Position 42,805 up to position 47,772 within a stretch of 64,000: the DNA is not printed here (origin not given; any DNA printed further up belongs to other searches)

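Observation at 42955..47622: About 1555-aa protein combining TPR, HD-GYP, GGDEF-like and a STAND-type P-loop NTPase with a long TPR tail and no recognisable DNA-binding output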

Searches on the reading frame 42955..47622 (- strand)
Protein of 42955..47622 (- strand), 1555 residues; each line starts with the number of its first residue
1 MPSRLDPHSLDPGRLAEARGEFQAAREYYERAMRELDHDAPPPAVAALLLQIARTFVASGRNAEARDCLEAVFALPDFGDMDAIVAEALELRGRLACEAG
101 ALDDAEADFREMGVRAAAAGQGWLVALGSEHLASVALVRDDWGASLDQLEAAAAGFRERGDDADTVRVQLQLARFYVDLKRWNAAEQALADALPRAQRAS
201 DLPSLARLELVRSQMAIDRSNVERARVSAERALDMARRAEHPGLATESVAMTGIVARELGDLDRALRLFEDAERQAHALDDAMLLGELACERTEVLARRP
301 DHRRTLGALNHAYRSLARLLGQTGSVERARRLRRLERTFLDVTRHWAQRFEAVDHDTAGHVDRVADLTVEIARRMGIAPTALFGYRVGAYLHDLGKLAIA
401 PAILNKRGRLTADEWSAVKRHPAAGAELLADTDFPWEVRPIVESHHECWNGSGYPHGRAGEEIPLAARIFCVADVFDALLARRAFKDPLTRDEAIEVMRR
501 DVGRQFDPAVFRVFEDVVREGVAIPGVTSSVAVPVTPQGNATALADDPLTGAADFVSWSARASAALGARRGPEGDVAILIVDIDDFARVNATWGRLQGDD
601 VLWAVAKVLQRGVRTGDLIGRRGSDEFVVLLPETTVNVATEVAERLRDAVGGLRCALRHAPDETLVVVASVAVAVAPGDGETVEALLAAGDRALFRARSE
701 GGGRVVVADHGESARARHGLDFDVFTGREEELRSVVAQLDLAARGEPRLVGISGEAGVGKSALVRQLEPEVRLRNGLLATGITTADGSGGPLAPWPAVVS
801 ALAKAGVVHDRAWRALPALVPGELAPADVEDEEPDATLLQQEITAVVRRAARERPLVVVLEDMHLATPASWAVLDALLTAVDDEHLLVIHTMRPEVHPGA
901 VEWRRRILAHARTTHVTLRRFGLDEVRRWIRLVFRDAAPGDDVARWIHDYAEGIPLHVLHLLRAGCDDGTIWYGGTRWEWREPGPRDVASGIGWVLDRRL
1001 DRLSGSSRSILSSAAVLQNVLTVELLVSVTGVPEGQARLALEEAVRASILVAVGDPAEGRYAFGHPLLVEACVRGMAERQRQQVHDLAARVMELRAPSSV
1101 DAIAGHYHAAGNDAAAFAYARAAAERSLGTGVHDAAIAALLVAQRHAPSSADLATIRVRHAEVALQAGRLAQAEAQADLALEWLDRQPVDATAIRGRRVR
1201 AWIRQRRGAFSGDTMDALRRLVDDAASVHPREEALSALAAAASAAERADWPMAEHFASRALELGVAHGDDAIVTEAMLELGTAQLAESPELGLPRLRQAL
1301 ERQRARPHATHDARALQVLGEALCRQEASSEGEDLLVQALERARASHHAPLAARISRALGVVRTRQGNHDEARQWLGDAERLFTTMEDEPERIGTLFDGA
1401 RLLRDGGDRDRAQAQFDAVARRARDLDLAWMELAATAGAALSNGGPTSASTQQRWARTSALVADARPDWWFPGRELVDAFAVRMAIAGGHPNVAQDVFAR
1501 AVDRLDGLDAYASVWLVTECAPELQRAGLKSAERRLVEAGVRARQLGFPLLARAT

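Call 5: search_protein_families(library=pfam, proteins=[window:42955-47622:-], max_evalue=1)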
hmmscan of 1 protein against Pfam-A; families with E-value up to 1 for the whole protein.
window:42955-47622:- (1555 aa): 18 families
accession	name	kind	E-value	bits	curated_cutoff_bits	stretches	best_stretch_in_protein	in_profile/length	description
PF13487.12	HD_5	-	1.2e-31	110.2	27.2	1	357-510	14-170/170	HD domain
PF00990.26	GGDEF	-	4.3e-27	95.3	23.8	1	547-702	4-159/161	Diguanylate cyclase, GGDEF domain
PF13191.12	AAA_16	-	1.6e-21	77.9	32.6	1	725-889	2-167/167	AAA ATPase domain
PF01966.28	HD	-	4.5e-17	62.9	22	1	358-478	2-115/116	HD domain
PF13424.12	TPR_12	-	1.9e-15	57.3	30.1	4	1313-1383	3-75/77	Tetratricopeptide repeat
PF13432.12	TPR_16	-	3e-06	28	32.7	2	1338-1377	18-55/65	Tetratricopeptide repeat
PF13181.12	TPR_8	-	2.2e-05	24.7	25.7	0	13-33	8-28/34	Tetratricopeptide repeat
PF25058.1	ARM_TT21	-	0.0013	19.1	27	1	161-225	52-113/155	Tetratricopeptide repeat protein 21 ARM repeat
PF14559.12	TPR_19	-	0.0014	19.3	25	2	18-72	3-51/68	Tetratricopeptide repeat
PF10602.15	RPN7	-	0.0018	18.4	29.6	1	139-273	9-140/174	26S proteasome subunit RPN7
PF13401.12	AAA_22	-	0.01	16.6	27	1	748-887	6-117/130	AAA domain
PF00515.34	TPR_1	-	0.021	15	27.8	0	16-32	11-27/34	Tetratricopeptide repeat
PF25068.1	ARM_TT21_4th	-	0.025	15.3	30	1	167-207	33-72/153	Tetratricopeptide repeat protein 21 forth ARM domain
PF03193.22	RsgA_GTPase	-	0.028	14.7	30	1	742-775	101-134/174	RsgA GTPase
PF19735.4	DUF6225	-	0.095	13.2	26.5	1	650-684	14-45/87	Family of unknown function (DUF6225)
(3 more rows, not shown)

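Call 6: search_protein_families(library=ncbifam, proteins=[window:42955-47622:-], max_evalue=0.1)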
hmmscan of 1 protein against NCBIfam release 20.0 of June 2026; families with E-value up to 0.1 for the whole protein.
window:42955-47622:- (1555 aa): 29 families (the best 25 are shown)
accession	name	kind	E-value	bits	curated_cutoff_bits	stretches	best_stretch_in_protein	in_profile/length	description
NF053512.1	nitric_RR_NosR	exception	1.6e-33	116.3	400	1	332-520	167-356/422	response regulator c-di-GMP phosphodiesterase, NosR family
TIGR00254.1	GGDEF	domain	1.6e-31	109.3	37.4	1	546-708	7-167/168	diguanylate cyclase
NF007135.0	PRK09581.1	equivalog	1.7e-27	96.3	474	1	573-708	321-455/457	PleD family two-component system response regulator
NF038266.1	diguan_SiaD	equivalog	6.9e-26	91.1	290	1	546-704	96-251/252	biofilm regulation diguanylate cyclase SiaD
TIGR03903.1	TOMM_kin_cyc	equivalog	2e-25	88.9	705.75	1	726-1138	484-912/1267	TOMM system kinase/cyclase fusion protein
NF007380.0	PRK09894.1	equivalog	2.4e-25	89.5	256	1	573-712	156-291/296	diguanylate cyclase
NF041606.1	dguan_cyc_DgcA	equivalog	3.6e-23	82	370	1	575-708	209-339/340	diguanylate cyclase DgcA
NF045675.1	PhdiestaseDibA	equivalog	1.2e-21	76.8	980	1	546-747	205-397/623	phosphodiesterase DibA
NF007423.1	PRK09966.1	equivalog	4.9e-20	71.8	325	1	546-697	241-389/390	diguanylate cyclase DgcN/YfiN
NF011955.1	PRK15426.1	equivalog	5.1e-20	71.1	408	1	575-710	429-563/564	cellulose biosynthesis regulator diguanylate cyclase DgcQ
NF007599.0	PRK10245.1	equivalog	1.9e-19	69.4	402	1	547-708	213-370/371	diguanylate cyclase AdrA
NF047654.1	DiguCycDgcRLepto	equivalog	7.1e-18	64.5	500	1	575-706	164-294/295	diguanylate cyclase DgcR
NF007474.0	PRK10060.1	equivalog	1.1e-17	63.5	782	1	546-710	239-397/663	cyclic di-GMP phosphodiesterase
NF007298.0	PRK09776.1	equivalog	7.4e-16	57.2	1135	1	546-719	686-856/1111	diguanylate cyclase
NF051473.1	DigCycDgcsShew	equivalog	4.4e-14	52.6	400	1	568-701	159-284/291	diguanylate cyclase DgcS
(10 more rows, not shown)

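Call 8: find_homologous_proteins(query=window:42955-47622:-, max_evalue=1e-10)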
Query window:42955-47622:- (1555 aa): 316 proteins with E <= 1e-10 among 8000 candidates; the best 120 are listed.
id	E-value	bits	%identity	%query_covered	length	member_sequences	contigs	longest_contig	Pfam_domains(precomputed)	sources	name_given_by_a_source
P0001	0.0e+0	3374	100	100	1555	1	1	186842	PF13487.13,PF01966.29,PF13424.13,PF13432.13,PF00990.27,PF13181.13,PF13191.13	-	-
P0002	0.0e+0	2232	70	98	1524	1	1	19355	PF13487.13,PF01966.29,PF13424.13,PF00990.27,PF13191.13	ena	-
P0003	0.0e+0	2167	70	95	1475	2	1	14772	PF13487.13,PF01966.29,PF13424.13,PF00990.27,PF13191.13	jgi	jgi:diguanylate cyclase (GGDEF)-like protein/putative nucleotidyltransferase with HDIG domain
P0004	0.0e+0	2010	63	99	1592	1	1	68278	PF13487.13,PF01966.29,PF17874.8,PF13424.13,PF00990.27,PF13191.13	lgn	-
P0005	0.0e+0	1949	61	99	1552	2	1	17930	PF13487.13,PF01966.29,PF13424.13,PF00990.27,PF13191.13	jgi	jgi:diguanylate cyclase (GGDEF)-like protein/putative nucleotidyltransferase with HDIG domain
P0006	0.0e+0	1933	62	98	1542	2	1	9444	PF13487.13,PF01966.29,PF00990.27,PF13191.13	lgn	-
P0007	0.0e+0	1916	61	98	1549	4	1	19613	PF13487.13,PF01966.29,PF00990.27,PF13191.13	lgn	-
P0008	0.0e+0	1909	60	98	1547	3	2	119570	PF13487.13,PF01966.29,PF17874.8,PF00990.27,PF13191.13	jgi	jgi:diguanylate cyclase (GGDEF)-like protein/putative nucleotidyltransferase with HDIG domain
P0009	0.0e+0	1899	59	99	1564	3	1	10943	PF13487.13,PF01966.29,PF17874.8,PF13424.13,PF00990.27,PF13191.13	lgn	-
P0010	0.0e+0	1891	61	98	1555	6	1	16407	PF13487.13,PF01966.29,PF00990.27,PF13191.13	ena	-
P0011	0.0e+0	1885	60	99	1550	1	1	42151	PF13487.13,PF01966.29,PF00990.27,PF13191.13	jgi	jgi:diguanylate cyclase (GGDEF)-like protein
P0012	0.0e+0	1871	61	98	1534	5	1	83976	PF13487.13,PF01966.29,PF00990.27,PF13191.13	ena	-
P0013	0.0e+0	1842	61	96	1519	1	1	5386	PF13487.13,PF01966.29,PF13424.13,PF00990.27,PF13191.13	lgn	-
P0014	0.0e+0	1825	58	99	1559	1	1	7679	PF13487.13,PF01966.29,PF17874.8,PF13424.13,PF13432.13,PF00990.27,PF13191.13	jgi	jgi:diguanylate cyclase (GGDEF)-like protein/putative nucleotidyltransferase with HDIG domain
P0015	0.0e+0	1672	55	99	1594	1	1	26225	PF13487.13,PF01966.29,PF13424.13,PF00990.27,PF13191.13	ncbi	ncbi:MAG: HD domain-containing phosphohydrolase [Gemmatimonadota bacterium]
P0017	0.0e+0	1553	52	98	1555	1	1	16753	PF13487.13,PF01966.29,PF17874.8,PF13424.13,PF00990.27,PF13191.13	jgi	jgi:diguanylate cyclase (GGDEF)-like protein/putative nucleotidyltransferase with HDIG domain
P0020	0.0e+0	1540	52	99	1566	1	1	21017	PF13487.13,PF01966.29,PF17874.8,PF13424.13,PF00990.27,PF13191.13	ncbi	ncbi:MAG: HD domain-containing phosphohydrolase [Gemmatimonadota bacterium]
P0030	0.0e+0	1512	51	99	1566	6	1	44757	PF13487.13,PF01966.29,PF17874.8,PF13424.13,PF14938.13,PF00990.27,PF13191.13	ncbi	-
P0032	0.0e+0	1507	52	99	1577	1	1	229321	PF13487.13,PF01966.29,PF17874.8,PF13424.13,PF00990.27,PF13191.13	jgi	-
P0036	0.0e+0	1483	50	98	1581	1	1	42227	PF13487.13,PF01966.29,PF13424.13,PF00990.27,PF13181.13,PF13191.13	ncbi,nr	ncbi:MAG: diguanylate cyclase [Gemmatimonadaceae bacterium]|nr:diguanylate cyclase [Gemmatimonadacea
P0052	0.0e+0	1216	45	100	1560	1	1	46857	PF13487.13,PF01966.29,PF17874.8,PF13424.13,PF00990.27,PF13191.13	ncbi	-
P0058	0.0e+0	1036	42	98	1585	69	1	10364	PF13487.13,PF01966.29,PF17874.8,PF13424.13,PF13401.13,PF00990.27,PF13181.13,PF13191.13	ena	-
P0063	0.0e+0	1016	42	85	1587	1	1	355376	PF13487.13,PF01966.29,PF17874.8,PF13424.13,PF13401.13,PF00990.27,PF13191.13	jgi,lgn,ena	-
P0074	7.7e-241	821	35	98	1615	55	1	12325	PF13487.13,PF01966.29,PF17874.8,PF00515.35,PF13424.13,PF13401.13,PF00990.27,PF07719.24,PF00931.29,PF13191.13,PF13374.13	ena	-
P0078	1.8e-230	786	34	97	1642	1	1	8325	PF10602.16,PF13487.13,PF01966.29,PF13401.13,PF00990.27,PF00931.29,PF13191.13,PF13374.13,PF17874.8,PF00515.35,PF13424.13,PF07719.24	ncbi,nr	ncbi:MAG TPA: diguanylate cyclase [Gemmatimonadaceae bacterium]|nr:diguanylate cyclase [Gemmatimonad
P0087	2.7e-217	743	34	99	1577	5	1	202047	PF13487.13,PF01966.29,PF13401.13,PF00990.27,PF00931.29,PF13191.13,PF13374.13,PF17874.8,PF00515.35,PF13424.13,PF07719.24,PF25199.2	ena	-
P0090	1.3e-213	730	34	98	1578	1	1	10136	PF13487.13,PF01966.29,PF17874.8,PF13424.13,PF13401.13,PF00990.27,PF07719.24,PF13191.13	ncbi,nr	ncbi:MAG: diguanylate cyclase [Gemmatimonadetes bacterium]|nr:diguanylate cyclase [Gemmatimonadota b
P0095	1.2e-207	711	33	98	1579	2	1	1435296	PF13487.13,PF01966.29,PF17874.8,PF13424.13,PF13401.13,PF00990.27,PF07719.24,PF13191.13,PF13374.13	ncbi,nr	ncbi:MAG: diguanylate cyclase [Gemmatimonadetes bacterium]|nr:diguanylate cyclase [Gemmatimonadota b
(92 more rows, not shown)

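Call 12: find_related_loci(query=window:42955-47622:-, collection=genome_contigs, flank=10000)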
Query window:42955-47622:- (1555 aa) in genome_contigs; peptide patterns used: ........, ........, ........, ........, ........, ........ (x = any residue, [..] = any of these).
127 stretches matched a pattern; 5 encode a relative of the query (tblastn E <= 1e-3); 5 distinct loci.
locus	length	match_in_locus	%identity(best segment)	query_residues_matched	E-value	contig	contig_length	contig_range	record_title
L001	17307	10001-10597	36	332-520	8e-31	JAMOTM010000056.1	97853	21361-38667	MAG: Aquificota bacterium isolate 4571-419_metabat2_scaf2bin.007 4571-419_scaffold_46_c1, whole genome shotgun sequence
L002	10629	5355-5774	39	566-708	2e-16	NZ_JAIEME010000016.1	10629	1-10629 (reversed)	MAG: Nitrosomonas sp. isolate co.spades.CONCOCT.2.5kb_026 c_000000000142, whole genome shotgun sequence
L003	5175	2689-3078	31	393-514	1e-12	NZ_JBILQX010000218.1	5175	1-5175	MAG: Elstera sp. isolate ME2018-06-07_3300034013_group8_bin9 Rohwer_bin1888_scaffold_13135_c1, whole genome shotgun sequ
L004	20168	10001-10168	43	577-632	3e-5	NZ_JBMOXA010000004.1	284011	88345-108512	Variovorax sp. HJSM1_2 NODE_4_length_284011_cov_24.411529, whole genome shotgun sequence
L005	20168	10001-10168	43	577-632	3e-5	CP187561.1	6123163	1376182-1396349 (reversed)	Comamonadaceae bacterium 25HG05S-68 chromosome, complete genome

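Call 13: find_encoding_contigs(protein=P0001, flank=10000, max_places=2)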
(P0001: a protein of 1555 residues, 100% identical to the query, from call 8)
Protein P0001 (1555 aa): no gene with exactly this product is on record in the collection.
